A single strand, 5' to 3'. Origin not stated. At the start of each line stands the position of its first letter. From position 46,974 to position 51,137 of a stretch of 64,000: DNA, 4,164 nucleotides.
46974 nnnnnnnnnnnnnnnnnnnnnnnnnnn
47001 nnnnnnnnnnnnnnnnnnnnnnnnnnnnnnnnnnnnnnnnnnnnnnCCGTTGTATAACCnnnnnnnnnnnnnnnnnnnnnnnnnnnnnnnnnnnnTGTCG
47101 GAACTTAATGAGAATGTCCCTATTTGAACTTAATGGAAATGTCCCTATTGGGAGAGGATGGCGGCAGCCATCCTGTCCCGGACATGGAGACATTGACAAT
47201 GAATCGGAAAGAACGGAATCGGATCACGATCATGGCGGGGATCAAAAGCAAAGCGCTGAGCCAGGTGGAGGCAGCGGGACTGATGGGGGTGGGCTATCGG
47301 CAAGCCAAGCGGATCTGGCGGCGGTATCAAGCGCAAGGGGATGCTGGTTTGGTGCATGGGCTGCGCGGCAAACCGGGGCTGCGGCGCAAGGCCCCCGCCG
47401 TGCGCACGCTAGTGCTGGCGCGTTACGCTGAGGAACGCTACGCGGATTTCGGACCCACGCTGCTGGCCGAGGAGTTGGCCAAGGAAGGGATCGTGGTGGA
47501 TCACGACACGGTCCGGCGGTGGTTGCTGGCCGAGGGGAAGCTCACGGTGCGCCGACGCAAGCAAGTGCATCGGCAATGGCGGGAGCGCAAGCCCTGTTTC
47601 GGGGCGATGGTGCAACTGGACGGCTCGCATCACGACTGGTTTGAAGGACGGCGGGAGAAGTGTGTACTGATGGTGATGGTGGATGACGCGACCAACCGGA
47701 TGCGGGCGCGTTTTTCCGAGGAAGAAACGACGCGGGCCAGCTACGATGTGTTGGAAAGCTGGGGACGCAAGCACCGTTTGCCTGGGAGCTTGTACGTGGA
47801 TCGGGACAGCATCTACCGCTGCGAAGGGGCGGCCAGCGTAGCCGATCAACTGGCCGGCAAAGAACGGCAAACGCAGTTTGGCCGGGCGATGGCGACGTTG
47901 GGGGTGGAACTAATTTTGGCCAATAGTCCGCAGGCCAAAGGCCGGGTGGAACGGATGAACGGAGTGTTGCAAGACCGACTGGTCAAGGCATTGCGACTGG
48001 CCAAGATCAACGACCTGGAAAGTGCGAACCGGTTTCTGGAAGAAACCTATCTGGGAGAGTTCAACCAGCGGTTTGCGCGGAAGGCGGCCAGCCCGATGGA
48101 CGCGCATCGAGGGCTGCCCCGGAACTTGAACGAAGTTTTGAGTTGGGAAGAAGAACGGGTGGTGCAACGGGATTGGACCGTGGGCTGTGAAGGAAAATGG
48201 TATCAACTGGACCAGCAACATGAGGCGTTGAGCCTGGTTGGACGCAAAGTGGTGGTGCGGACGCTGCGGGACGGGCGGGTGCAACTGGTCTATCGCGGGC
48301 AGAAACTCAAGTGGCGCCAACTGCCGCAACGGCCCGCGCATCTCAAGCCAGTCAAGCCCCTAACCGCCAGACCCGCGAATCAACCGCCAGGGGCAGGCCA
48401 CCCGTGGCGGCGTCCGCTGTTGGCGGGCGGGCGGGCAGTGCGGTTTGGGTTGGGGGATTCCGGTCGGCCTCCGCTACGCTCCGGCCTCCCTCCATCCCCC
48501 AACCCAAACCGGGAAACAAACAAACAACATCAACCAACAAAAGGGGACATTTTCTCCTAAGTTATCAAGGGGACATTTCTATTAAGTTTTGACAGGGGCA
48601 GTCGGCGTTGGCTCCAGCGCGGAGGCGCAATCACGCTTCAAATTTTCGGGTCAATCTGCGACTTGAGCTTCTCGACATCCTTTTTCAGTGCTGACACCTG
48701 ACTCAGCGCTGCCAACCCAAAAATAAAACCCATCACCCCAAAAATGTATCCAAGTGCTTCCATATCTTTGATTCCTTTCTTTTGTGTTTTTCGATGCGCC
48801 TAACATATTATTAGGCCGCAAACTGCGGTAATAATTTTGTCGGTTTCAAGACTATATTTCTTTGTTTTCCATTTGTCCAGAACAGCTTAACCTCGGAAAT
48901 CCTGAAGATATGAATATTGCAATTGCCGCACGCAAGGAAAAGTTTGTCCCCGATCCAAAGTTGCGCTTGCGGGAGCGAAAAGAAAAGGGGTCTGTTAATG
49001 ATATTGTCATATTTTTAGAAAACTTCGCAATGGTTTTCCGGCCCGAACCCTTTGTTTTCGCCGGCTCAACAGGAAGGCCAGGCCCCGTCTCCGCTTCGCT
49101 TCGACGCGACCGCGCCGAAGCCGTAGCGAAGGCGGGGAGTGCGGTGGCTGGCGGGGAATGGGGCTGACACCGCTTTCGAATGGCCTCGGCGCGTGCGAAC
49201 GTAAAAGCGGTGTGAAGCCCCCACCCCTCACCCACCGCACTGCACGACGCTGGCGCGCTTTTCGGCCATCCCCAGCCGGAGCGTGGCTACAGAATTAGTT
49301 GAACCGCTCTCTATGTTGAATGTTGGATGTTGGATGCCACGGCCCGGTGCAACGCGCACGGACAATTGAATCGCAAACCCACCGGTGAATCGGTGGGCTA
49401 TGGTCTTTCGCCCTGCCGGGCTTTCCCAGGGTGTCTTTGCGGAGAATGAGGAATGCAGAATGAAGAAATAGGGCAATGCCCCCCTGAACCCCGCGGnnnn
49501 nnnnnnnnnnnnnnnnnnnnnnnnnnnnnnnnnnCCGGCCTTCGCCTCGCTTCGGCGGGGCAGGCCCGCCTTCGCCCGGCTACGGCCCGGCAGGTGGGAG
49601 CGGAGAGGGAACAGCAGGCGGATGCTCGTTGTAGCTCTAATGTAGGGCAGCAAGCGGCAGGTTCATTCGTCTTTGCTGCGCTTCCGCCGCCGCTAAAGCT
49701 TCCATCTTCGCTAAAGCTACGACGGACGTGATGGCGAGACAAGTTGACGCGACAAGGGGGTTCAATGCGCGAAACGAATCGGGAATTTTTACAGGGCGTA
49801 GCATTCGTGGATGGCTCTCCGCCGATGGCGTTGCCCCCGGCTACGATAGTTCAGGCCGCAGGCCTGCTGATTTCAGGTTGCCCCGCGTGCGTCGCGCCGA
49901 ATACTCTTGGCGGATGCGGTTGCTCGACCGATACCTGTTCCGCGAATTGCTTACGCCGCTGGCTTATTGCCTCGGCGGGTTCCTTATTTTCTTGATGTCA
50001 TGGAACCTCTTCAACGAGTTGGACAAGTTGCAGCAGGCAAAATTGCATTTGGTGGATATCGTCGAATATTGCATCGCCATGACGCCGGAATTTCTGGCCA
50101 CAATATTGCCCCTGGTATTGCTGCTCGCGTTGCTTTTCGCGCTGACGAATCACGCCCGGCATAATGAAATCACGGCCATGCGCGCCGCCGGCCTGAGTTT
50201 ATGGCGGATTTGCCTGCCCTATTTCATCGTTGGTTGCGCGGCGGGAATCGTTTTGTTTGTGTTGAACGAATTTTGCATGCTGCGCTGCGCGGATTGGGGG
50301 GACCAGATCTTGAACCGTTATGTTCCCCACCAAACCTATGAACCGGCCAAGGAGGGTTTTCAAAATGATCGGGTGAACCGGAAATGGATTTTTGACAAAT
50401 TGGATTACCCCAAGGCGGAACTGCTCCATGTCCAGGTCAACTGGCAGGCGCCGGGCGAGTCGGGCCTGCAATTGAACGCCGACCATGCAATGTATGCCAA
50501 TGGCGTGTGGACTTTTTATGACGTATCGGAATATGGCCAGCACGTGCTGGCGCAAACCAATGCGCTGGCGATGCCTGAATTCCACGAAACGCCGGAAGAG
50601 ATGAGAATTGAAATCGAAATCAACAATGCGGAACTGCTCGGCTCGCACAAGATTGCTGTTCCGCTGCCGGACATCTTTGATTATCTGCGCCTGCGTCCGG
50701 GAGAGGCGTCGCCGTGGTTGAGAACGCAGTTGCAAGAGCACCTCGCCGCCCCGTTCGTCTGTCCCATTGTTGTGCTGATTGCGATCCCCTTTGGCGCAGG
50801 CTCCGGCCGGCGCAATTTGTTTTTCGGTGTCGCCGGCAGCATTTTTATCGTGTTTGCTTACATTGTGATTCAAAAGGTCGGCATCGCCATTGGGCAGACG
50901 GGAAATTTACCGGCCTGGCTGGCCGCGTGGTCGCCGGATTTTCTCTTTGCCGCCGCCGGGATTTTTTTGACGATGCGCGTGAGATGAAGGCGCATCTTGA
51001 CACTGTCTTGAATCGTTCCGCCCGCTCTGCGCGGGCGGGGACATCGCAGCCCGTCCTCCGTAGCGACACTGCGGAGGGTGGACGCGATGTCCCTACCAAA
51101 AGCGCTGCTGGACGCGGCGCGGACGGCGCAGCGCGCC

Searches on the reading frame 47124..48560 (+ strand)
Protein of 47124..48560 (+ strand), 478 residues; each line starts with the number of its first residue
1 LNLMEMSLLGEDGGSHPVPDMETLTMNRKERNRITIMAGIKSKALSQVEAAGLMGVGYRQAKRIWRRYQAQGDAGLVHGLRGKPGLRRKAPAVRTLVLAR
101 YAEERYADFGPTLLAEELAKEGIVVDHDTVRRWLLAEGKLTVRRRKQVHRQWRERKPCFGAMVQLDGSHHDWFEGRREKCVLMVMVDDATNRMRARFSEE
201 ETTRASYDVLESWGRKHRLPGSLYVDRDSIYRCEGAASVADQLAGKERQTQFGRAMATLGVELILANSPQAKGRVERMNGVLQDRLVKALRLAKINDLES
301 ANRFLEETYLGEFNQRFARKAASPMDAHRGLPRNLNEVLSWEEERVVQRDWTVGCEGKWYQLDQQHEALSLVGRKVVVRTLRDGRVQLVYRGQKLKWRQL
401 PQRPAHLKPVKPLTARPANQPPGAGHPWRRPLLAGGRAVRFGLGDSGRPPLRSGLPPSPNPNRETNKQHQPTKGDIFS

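Call 13: search_protein_families(library=pfam, proteins=[window:47124-48560:+], max_evalue=0.001)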
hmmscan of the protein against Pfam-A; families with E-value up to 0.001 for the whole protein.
window:47124-48560:+ (478 aa): 3 families
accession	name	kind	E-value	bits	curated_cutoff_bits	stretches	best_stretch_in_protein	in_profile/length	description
PF13565.12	HTH_32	-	8e-08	33.2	33.7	1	62-134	3-73/73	Homeodomain-like domain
PF13518.12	HTH_28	-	3.9e-07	30.5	25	1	44-84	13-51/52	Helix-turn-helix domain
PF13384.12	HTH_23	-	0.00084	19.5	24.6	0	28-76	2-49/50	Homeodomain-like domain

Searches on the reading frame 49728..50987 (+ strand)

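Call 13: search_protein_families(library=pfam, proteins=[window:49728-50987:+], max_evalue=0.001)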
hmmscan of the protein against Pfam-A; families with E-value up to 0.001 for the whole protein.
window:49728-50987:+ (419 aa): 1 family
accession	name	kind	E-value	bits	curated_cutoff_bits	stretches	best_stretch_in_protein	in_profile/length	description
PF03739.19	LptF_LptG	-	4.9e-55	187.4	27.9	1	68-417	1-353/353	Lipopolysaccharide export system permease LptF/LptG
